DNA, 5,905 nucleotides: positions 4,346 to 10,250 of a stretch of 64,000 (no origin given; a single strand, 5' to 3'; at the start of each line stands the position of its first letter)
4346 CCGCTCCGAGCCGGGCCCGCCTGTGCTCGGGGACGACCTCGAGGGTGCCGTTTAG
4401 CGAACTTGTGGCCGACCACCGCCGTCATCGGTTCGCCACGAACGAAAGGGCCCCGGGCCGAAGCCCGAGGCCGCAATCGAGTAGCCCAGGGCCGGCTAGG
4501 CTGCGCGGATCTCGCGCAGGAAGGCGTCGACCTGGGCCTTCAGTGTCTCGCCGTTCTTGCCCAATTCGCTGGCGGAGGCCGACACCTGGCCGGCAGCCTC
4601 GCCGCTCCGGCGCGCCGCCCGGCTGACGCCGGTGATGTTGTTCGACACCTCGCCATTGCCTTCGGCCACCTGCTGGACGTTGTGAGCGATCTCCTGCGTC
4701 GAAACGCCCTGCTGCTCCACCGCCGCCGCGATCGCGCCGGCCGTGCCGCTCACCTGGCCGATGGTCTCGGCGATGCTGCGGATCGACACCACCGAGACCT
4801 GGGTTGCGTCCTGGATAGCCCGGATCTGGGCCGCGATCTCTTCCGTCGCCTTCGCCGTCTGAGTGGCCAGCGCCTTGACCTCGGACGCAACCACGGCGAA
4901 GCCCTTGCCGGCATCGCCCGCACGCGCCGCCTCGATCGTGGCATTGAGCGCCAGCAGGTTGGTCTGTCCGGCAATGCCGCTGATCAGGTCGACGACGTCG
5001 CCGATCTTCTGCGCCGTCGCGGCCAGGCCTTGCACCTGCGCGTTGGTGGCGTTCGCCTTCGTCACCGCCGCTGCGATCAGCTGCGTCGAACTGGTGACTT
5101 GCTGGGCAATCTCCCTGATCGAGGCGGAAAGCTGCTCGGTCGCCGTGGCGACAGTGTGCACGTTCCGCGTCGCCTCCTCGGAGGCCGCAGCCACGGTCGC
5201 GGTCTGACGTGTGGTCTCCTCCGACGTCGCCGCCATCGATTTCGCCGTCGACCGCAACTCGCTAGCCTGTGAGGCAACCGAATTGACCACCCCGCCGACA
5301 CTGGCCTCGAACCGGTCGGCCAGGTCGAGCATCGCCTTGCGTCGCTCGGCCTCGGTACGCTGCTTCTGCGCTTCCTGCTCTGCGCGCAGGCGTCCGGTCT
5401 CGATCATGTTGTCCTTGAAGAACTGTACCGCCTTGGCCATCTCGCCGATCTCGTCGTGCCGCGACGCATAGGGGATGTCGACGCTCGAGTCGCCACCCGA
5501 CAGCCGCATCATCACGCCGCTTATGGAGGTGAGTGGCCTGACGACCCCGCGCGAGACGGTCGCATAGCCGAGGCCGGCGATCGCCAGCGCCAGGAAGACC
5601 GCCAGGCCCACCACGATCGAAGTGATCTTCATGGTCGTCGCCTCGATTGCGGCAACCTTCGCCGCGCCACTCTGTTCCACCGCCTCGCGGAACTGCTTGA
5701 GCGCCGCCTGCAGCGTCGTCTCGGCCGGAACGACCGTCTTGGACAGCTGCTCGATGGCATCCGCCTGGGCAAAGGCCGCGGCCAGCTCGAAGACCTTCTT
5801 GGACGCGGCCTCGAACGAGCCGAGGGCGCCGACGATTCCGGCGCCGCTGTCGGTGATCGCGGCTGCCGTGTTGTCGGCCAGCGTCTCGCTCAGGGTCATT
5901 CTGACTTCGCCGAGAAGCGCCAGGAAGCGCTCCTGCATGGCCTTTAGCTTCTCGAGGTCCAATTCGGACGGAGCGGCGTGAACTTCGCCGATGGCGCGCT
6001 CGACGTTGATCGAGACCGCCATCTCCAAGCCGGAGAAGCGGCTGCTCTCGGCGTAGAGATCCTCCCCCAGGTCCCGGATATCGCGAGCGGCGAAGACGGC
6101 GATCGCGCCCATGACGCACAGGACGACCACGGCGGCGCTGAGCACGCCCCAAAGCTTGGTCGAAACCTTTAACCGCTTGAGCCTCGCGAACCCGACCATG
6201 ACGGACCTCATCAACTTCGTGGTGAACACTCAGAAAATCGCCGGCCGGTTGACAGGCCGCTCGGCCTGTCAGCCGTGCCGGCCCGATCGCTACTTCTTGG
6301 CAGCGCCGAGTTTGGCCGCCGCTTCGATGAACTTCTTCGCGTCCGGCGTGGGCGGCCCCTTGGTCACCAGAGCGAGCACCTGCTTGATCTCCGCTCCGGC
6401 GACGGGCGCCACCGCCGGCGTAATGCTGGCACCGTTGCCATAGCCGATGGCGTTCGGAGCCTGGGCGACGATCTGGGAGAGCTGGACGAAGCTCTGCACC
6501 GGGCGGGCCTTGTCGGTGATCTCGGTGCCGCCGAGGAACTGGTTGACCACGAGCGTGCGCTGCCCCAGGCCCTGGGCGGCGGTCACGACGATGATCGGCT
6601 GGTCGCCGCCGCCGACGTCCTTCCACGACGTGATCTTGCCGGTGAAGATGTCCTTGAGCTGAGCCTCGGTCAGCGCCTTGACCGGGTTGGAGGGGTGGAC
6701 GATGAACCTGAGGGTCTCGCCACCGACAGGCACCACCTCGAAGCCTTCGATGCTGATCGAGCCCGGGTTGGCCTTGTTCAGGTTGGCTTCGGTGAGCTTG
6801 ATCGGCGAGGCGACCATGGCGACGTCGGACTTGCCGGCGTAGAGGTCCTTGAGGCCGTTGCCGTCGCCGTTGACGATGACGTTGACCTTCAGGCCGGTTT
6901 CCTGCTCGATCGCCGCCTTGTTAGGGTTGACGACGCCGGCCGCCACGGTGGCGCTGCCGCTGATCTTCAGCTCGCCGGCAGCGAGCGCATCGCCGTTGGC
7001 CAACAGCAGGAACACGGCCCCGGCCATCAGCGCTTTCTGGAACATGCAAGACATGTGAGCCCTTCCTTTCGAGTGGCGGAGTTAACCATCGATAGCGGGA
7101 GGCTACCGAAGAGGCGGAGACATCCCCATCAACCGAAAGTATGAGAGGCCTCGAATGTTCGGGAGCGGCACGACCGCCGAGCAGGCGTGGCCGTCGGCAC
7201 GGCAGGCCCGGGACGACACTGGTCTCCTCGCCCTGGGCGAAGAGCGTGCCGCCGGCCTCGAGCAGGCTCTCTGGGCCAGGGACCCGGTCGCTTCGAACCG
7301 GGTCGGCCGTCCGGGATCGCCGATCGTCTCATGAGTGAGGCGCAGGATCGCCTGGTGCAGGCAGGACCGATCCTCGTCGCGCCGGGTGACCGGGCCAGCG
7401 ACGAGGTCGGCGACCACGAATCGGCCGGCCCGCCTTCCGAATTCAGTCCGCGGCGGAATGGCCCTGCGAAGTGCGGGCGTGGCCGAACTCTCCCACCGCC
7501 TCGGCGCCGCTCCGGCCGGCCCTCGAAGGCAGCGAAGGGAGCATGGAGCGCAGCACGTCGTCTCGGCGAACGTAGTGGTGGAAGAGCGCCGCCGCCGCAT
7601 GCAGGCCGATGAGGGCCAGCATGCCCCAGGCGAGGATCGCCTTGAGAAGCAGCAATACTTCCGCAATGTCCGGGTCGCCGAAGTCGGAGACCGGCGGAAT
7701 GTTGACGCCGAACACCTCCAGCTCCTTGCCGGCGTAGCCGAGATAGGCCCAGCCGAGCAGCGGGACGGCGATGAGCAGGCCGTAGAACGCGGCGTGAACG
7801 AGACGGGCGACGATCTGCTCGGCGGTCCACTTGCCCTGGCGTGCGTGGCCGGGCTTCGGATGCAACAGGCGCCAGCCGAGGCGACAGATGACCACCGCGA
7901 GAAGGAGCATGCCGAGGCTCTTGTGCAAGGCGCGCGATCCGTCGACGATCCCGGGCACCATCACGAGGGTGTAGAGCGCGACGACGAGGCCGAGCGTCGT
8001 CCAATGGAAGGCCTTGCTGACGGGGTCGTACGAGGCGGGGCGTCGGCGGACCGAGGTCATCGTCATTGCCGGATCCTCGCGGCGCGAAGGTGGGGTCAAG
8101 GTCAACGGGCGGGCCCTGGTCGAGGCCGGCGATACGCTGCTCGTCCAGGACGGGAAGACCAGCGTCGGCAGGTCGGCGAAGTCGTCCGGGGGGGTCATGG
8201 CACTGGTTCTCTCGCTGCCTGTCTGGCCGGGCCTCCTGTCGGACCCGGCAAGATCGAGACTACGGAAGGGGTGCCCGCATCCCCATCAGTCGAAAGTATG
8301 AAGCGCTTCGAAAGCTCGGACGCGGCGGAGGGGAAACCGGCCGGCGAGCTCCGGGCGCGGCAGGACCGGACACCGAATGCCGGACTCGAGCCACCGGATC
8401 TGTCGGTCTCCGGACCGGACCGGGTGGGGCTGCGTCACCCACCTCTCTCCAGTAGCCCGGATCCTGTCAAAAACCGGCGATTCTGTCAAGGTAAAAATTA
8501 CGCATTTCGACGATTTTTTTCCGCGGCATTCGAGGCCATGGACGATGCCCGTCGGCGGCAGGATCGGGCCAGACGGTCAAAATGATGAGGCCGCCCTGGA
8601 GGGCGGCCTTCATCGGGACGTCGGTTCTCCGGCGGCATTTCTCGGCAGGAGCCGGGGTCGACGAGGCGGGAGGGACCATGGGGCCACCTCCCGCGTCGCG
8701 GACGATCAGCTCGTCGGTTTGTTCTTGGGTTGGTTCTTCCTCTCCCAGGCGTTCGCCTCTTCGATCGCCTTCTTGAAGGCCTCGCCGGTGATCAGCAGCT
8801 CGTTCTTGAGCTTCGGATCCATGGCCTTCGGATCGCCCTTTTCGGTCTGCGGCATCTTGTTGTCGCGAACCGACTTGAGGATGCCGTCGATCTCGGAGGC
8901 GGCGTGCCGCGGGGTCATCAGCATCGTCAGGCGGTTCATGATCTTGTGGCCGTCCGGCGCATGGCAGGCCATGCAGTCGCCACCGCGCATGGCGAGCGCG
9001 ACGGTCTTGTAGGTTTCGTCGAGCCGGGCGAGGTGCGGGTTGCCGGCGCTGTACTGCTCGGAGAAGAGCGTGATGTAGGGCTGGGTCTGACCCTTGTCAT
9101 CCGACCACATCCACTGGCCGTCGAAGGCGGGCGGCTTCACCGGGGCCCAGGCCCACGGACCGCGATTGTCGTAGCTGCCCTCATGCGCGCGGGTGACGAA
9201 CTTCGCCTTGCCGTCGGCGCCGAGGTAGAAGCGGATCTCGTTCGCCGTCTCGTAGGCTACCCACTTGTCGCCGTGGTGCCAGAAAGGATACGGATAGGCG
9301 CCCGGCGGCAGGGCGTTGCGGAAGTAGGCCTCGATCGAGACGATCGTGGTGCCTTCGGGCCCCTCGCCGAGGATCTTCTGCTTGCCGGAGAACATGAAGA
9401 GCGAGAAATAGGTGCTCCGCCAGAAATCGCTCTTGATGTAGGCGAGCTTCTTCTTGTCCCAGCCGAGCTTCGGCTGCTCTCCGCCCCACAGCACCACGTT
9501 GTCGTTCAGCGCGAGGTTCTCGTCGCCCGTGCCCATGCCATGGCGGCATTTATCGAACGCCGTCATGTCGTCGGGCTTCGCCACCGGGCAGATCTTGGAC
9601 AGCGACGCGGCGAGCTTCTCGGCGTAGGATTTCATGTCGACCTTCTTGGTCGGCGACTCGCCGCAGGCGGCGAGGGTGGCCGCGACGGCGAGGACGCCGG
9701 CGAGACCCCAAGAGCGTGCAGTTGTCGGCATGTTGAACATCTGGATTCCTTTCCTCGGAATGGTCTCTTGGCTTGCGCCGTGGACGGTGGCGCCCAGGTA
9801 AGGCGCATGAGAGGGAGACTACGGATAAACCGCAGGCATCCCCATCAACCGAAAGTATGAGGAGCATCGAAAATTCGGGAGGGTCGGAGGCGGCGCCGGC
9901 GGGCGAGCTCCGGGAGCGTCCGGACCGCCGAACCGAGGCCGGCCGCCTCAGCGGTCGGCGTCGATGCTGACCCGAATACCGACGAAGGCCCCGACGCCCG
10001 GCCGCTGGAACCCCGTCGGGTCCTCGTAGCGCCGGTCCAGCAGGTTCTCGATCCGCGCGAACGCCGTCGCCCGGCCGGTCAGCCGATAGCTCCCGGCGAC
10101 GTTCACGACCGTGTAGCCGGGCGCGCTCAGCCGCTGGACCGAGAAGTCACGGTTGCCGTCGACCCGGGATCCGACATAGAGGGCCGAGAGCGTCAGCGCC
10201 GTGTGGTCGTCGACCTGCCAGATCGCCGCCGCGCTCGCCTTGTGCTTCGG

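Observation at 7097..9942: Three copies of an unclassified conserved leader element ahead of three consecutive genes downstream of btuB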

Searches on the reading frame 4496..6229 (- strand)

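Call 9: search_protein_families(library=pfam, proteins=[window:4496-6229:-], max_evalue=0.01)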
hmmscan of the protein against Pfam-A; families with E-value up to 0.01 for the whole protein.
window:4496-6229:- (577 aa): 2 families
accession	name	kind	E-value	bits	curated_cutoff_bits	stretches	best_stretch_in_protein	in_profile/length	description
PF00015.26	MCPsignal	-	3.9e-30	105.4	34.6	1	394-541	20-167/172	Methyl-accepting chemotaxis protein (MCP) signalling domain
PF00672.30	HAMP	-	2.1e-09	38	25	1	225-273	2-49/53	HAMP domain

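Call 10: search_protein_families(library=ncbifam, proteins=[window:4496-6229:-], max_evalue=0.01)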
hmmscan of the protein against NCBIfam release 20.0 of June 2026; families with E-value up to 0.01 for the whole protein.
window:4496-6229:- (577 aa): 7 families
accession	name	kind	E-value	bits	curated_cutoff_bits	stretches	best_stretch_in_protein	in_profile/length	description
NF058645.1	MCPCtpMPsAe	equivalog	2.9e-28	98.9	900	1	185-526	186-498/558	methyl-accepting chemotaxis protein CtpM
NF007309.0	PRK09793.1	equivalog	7.6e-19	68.1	903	1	310-524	251-479/533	methyl-accepting chemotaxis protein IV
NF011622.0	PRK15048.1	equivalog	1e-17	64.5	900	1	297-556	244-506/553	methyl-accepting chemotaxis protein II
NF050802.1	AspChtxCcaA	equivalog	1.1e-17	63.7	1300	1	346-524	516-690/700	aspartate chemotaxis receptor CcaA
NF041847.1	transduc_aer2_vibrio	equivalog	3.5e-17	61.9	1200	1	316-564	498-746/804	aerotaxis transducer Aer2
NF011615.0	PRK15041.1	equivalog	3.9e-16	58.8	947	1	310-559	259-504/554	methyl-accepting chemotaxis protein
NF047851.1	MCPCitTducer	equivalog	2.6e-15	56.5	900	1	291-570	239-514/553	methyl-accepting chemotaxis citrate transducer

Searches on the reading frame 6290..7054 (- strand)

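Call 9: search_protein_families(library=pfam, proteins=[window:6290-7054:-], max_evalue=0.01)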
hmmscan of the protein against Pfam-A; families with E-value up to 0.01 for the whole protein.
window:6290-7054:- (254 aa): 2 families
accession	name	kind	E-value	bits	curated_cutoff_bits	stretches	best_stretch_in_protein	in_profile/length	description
PF12849.12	PBP_like_2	-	9.1e-26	91.6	27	1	21-205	4-183/267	PBP superfamily domain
PF12727.12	PBP_like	-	2.4e-08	33.8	27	1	51-209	7-153/193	PBP superfamily domain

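Call 10: search_protein_families(library=ncbifam, proteins=[window:6290-7054:-], max_evalue=0.01)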
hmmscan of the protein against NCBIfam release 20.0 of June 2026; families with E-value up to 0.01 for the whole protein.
window:6290-7054:- (254 aa): 3 families
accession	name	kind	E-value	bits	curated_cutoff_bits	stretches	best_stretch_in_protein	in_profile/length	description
TIGR02136.1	ptsS_2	subfamily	6.3e-29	101.1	206.6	1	21-214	34-225/295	phosphate ABC transporter substrate-binding protein PstS family protein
TIGR00975.1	3a0107s03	equivalog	0.00018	20.7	205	1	36-146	7-114/315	phosphate ABC transporter substrate-binding protein PstS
NF008171.0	PRK10918.1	equivalog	0.0042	16.2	339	1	15-147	15-139/346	phosphate ABC transporter substrate-binding protein PstS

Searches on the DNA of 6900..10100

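Call 4: search_rna_families(source=window, start=6900, end=10100, threshold=evalue, max_evalue=10, show_alignments=4)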
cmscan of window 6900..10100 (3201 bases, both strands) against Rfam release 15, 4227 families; matches with E-value up to 10: 2.
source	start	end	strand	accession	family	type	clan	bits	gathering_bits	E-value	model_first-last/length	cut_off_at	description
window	8580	8698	-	RF01812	Pxr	Gene; sRNA;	-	18.7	80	4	1-109/109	no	Pxr regulatory sRNA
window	8079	8218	+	RF00312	snoZ206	Gene; snRNA; snoRNA; CD-box;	-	17.8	50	7.4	1-129/129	no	Small nucleolar RNA Z206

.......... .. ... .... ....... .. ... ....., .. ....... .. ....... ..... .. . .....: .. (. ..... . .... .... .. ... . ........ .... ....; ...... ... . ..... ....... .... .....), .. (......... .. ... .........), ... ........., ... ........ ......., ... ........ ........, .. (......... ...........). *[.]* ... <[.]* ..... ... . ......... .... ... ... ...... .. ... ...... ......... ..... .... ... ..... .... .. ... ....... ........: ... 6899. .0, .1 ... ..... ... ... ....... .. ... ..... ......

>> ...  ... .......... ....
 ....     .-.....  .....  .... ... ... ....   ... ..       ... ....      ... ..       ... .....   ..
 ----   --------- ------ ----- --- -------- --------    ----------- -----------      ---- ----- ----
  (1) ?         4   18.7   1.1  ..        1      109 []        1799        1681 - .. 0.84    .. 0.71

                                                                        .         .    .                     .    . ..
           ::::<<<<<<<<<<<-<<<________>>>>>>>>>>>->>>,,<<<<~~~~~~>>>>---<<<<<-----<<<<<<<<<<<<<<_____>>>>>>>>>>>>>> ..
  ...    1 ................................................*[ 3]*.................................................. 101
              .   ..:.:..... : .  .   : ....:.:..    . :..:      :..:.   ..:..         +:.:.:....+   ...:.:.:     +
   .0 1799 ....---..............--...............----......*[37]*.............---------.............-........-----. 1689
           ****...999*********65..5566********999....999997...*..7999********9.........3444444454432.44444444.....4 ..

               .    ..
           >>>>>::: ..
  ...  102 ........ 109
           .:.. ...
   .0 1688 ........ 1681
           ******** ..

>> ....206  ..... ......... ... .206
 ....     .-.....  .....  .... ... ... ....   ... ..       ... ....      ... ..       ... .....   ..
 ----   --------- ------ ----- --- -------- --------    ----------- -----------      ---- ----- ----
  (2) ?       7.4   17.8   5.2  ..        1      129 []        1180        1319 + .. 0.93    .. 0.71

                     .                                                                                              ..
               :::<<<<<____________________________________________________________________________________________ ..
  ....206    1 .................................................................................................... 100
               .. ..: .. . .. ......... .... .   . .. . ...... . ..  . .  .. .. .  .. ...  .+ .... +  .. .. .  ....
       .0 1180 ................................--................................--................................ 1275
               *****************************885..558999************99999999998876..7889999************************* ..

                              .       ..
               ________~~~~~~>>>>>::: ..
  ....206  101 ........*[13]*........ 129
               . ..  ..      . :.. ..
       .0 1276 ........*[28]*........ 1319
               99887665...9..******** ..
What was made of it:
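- On Any Rfam RNA family: In 6900-10100 at E<=10 there are two chance hits away from the copies (call 4).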

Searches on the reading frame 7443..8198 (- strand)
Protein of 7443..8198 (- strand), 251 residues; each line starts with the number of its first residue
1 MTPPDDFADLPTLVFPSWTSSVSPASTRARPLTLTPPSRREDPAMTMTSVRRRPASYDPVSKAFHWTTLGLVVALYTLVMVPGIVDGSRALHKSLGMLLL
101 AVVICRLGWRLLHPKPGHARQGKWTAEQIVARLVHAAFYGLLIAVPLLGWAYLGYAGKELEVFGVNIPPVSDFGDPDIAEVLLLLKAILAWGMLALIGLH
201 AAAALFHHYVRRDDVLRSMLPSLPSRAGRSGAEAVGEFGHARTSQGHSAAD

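Call 9: search_protein_families(library=pfam, proteins=[window:7443-8198:-], max_evalue=0.01)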
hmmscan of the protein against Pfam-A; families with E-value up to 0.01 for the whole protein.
window:7443-8198:- (251 aa): 2 families
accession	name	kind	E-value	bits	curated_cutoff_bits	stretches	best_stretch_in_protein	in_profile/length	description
PF01292.26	Ni_hydr_CYTB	-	1.1e-26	94.1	30.1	1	57-221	2-178/179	Prokaryotic cytochrome b561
PF12794.12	MscS_TM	-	0.0034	16.8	28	1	67-155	127-218/339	Mechanosensitive ion channel inner membrane domain 1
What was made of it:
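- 7443..8198 (-): Target gene 2: cytochrome b561. PF01292, 1.1e-26 (call 9)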

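Call 10: search_protein_families(library=ncbifam, proteins=[window:7443-8198:-], max_evalue=0.01)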
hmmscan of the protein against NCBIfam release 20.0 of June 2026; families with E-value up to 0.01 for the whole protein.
window:7443-8198:- (251 aa): 2 families
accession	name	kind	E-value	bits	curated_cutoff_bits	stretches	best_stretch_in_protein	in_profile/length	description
NF008566.0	PRK11513.1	equivalog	3.5e-17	62.8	170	1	57-222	5-173/176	cytochrome b561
TIGR02125.1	CytB-hydogenase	equivalog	0.0095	15.5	121.5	0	86-131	47-92/212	Ni/Fe-hydrogenase, b-type cytochrome subunit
